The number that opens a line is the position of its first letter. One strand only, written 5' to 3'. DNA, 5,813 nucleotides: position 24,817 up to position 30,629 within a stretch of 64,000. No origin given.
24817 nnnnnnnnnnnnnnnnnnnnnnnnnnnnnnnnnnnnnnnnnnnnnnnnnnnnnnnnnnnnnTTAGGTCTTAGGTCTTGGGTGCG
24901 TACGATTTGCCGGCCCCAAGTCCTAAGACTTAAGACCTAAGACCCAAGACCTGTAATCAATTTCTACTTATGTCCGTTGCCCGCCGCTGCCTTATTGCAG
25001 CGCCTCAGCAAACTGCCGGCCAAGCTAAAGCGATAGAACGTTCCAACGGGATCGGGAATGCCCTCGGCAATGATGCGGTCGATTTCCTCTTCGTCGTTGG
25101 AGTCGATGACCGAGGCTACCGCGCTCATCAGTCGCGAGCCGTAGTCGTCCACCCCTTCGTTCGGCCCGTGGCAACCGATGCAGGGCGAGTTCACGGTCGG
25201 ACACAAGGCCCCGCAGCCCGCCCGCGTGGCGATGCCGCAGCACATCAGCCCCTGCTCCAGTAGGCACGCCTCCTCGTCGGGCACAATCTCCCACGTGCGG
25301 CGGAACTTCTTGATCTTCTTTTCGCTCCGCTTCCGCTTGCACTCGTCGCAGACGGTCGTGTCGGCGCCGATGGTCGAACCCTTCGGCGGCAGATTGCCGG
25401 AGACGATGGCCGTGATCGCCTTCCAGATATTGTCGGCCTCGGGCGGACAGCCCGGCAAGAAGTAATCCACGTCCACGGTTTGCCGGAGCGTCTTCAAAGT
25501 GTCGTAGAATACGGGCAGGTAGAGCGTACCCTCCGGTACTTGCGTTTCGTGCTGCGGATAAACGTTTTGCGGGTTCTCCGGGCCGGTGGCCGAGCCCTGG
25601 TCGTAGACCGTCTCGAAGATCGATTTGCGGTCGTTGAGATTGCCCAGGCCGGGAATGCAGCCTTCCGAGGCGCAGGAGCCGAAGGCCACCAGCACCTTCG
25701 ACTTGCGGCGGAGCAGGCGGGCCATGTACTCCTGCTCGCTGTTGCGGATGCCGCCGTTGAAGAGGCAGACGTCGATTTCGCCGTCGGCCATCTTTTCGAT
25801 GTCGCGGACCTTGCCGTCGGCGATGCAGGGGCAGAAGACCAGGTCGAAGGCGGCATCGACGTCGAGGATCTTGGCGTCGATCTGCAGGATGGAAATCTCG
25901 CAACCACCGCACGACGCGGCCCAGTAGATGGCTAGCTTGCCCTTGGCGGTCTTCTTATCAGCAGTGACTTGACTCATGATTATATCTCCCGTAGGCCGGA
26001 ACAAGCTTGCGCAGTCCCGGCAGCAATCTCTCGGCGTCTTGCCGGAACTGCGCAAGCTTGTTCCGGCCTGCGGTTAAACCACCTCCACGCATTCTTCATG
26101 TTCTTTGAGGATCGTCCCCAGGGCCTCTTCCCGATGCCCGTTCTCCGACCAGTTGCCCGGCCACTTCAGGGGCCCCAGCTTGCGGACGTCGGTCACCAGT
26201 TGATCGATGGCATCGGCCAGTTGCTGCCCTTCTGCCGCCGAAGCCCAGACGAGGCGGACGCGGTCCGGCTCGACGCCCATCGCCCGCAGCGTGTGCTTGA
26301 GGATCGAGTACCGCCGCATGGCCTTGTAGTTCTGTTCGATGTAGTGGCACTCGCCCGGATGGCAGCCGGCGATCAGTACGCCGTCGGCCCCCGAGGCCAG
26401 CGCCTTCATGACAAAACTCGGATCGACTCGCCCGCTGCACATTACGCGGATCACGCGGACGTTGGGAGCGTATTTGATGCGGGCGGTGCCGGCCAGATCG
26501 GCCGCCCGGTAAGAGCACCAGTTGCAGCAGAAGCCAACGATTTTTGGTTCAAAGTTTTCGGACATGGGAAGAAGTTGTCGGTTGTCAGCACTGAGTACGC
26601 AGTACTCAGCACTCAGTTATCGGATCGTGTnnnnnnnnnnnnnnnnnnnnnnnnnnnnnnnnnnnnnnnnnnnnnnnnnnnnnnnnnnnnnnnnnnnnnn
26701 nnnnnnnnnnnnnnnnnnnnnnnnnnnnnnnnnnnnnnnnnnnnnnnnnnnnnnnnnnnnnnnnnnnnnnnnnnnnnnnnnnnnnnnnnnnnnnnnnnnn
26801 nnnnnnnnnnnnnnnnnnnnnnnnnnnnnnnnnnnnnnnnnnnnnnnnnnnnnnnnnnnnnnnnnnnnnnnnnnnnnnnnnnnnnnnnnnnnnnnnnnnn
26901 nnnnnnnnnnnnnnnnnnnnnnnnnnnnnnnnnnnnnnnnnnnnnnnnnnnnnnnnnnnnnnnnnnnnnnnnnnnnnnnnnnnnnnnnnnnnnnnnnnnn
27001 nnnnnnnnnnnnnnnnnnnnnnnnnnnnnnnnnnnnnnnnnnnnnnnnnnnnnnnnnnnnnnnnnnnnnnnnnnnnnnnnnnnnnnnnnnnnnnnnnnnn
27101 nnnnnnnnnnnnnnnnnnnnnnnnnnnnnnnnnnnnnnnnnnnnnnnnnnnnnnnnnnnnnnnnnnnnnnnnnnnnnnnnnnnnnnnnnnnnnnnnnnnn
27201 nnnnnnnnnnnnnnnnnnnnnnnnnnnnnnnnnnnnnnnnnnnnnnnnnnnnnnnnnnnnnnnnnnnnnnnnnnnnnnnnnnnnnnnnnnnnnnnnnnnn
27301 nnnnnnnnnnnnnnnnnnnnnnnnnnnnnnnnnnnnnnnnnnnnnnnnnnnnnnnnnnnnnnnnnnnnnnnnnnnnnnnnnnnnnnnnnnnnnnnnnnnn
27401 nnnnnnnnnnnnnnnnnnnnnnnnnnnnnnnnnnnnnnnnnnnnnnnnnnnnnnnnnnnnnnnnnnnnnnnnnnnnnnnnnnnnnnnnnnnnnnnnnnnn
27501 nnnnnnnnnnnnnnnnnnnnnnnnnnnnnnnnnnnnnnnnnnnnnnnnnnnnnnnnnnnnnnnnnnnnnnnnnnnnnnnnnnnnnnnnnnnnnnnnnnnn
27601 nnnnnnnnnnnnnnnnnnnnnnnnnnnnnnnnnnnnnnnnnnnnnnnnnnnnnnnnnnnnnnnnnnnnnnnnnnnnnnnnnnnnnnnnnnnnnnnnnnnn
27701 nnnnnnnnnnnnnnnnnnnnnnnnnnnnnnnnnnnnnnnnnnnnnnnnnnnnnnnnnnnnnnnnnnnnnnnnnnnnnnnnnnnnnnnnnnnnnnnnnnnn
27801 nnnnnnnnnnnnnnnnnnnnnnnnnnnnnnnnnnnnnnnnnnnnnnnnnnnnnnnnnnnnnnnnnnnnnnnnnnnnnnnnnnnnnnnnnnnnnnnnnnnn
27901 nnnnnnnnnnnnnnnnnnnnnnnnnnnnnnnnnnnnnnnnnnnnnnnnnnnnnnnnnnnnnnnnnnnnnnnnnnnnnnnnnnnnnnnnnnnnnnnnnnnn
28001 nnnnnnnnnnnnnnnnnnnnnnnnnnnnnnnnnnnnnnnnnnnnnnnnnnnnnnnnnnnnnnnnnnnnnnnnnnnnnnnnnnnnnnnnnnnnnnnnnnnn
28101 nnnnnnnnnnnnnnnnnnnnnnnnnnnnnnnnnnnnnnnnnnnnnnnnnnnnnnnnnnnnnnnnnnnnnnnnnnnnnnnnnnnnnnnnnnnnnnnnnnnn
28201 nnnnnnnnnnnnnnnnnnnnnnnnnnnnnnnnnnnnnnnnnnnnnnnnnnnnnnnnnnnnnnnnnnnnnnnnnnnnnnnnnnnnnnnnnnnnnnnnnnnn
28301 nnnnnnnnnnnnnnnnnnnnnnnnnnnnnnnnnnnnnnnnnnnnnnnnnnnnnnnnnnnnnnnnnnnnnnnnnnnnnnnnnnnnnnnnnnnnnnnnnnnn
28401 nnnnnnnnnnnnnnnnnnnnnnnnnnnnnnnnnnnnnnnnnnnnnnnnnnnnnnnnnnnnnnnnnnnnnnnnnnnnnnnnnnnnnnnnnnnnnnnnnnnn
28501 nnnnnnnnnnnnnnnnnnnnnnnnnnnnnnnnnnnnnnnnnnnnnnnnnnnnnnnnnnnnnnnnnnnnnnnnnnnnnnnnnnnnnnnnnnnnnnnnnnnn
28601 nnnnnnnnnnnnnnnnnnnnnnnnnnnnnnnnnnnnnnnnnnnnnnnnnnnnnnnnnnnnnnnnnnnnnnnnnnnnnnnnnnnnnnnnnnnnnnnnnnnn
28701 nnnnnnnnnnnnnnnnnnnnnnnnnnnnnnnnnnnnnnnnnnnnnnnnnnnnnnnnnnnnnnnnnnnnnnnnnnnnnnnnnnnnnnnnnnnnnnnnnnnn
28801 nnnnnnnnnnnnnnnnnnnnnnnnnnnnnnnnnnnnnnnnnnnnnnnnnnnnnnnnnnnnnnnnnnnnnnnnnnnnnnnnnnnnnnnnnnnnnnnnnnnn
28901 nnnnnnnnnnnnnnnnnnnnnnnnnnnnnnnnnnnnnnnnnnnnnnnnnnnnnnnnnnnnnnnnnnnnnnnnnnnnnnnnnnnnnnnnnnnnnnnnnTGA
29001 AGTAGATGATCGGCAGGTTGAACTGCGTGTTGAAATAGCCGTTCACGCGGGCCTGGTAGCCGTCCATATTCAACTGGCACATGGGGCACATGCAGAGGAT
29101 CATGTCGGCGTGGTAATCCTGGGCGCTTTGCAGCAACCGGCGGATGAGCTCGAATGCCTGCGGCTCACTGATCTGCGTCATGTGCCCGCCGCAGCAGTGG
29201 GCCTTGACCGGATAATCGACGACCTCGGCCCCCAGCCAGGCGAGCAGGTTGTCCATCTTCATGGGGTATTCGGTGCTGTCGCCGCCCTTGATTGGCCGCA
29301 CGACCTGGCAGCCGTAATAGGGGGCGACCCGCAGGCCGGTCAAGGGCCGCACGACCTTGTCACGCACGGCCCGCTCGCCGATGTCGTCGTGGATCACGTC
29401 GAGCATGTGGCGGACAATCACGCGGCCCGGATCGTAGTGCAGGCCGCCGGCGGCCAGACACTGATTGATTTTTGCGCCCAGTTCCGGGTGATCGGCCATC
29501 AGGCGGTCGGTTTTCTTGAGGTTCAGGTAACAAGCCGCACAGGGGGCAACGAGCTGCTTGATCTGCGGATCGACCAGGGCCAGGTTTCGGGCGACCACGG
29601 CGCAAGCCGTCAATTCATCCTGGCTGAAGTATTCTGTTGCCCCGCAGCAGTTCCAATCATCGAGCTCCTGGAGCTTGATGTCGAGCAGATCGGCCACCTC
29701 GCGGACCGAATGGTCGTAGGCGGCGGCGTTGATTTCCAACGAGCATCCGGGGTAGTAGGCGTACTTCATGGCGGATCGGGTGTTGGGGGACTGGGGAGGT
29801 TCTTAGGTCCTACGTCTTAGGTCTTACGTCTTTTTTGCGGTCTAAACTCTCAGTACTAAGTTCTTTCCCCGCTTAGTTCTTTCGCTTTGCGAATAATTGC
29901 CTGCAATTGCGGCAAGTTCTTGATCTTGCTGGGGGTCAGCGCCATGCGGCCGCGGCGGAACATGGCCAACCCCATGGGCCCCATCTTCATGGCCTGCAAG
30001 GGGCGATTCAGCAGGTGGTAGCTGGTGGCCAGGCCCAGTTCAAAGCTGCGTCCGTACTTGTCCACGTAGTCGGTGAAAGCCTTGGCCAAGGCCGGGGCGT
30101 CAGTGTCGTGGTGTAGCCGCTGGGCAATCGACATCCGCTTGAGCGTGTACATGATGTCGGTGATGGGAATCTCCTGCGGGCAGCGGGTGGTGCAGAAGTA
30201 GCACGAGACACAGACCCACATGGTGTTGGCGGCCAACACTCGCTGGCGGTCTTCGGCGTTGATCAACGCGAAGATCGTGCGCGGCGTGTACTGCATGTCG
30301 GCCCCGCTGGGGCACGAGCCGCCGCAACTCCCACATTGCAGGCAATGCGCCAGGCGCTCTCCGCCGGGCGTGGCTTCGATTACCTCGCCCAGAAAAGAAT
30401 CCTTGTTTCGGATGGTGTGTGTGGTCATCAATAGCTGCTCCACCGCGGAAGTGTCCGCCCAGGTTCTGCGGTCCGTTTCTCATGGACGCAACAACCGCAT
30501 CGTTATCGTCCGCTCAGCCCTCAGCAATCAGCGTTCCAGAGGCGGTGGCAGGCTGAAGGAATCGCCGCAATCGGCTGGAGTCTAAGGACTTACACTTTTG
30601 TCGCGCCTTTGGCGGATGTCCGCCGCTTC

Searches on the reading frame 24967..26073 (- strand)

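Call 26: search_protein_families(library=pfam, proteins=[window:24967-26073:-], max_evalue=0.001)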
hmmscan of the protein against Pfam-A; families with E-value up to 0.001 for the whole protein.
window:24967-26073:- (369 aa): 1 family
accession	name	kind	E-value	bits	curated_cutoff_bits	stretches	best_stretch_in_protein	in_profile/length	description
PF01058.29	Oxidored_q6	-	1.2e-22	80.4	27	1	55-222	1-127/128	NADH ubiquinone oxidoreductase, 20 Kd subunit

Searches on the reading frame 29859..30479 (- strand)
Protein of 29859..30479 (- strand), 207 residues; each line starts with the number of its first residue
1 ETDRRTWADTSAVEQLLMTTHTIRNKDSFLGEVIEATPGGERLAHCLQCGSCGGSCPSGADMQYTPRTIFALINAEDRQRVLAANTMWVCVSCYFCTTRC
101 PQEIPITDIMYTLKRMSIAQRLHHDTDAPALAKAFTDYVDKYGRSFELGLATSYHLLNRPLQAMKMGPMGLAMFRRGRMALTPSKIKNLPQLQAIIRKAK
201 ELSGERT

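Call 26: search_protein_families(library=pfam, proteins=[window:29859-30479:-], max_evalue=0.001)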
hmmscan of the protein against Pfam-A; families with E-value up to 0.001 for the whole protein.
window:29859-30479:- (207 aa): 5 families
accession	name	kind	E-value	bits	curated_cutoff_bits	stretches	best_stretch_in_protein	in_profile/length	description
PF13534.11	Fer4_17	-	2.1e-08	35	22.2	1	46-104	2-60/61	4Fe-4S dicluster domain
PF13183.11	Fer4_8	-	2.3e-08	34.9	27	1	43-104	2-68/68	4Fe-4S dicluster domain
PF13187.11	Fer4_9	-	2.7e-07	30.9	27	1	45-103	1-50/52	4Fe-4S dicluster domain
PF13237.11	Fer4_10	-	0.00032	21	25.5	0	44-101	7-53/53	4Fe-4S dicluster domain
PF12838.12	Fer4_7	-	0.00064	20.6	27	0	45-103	1-51/52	4Fe-4S dicluster domain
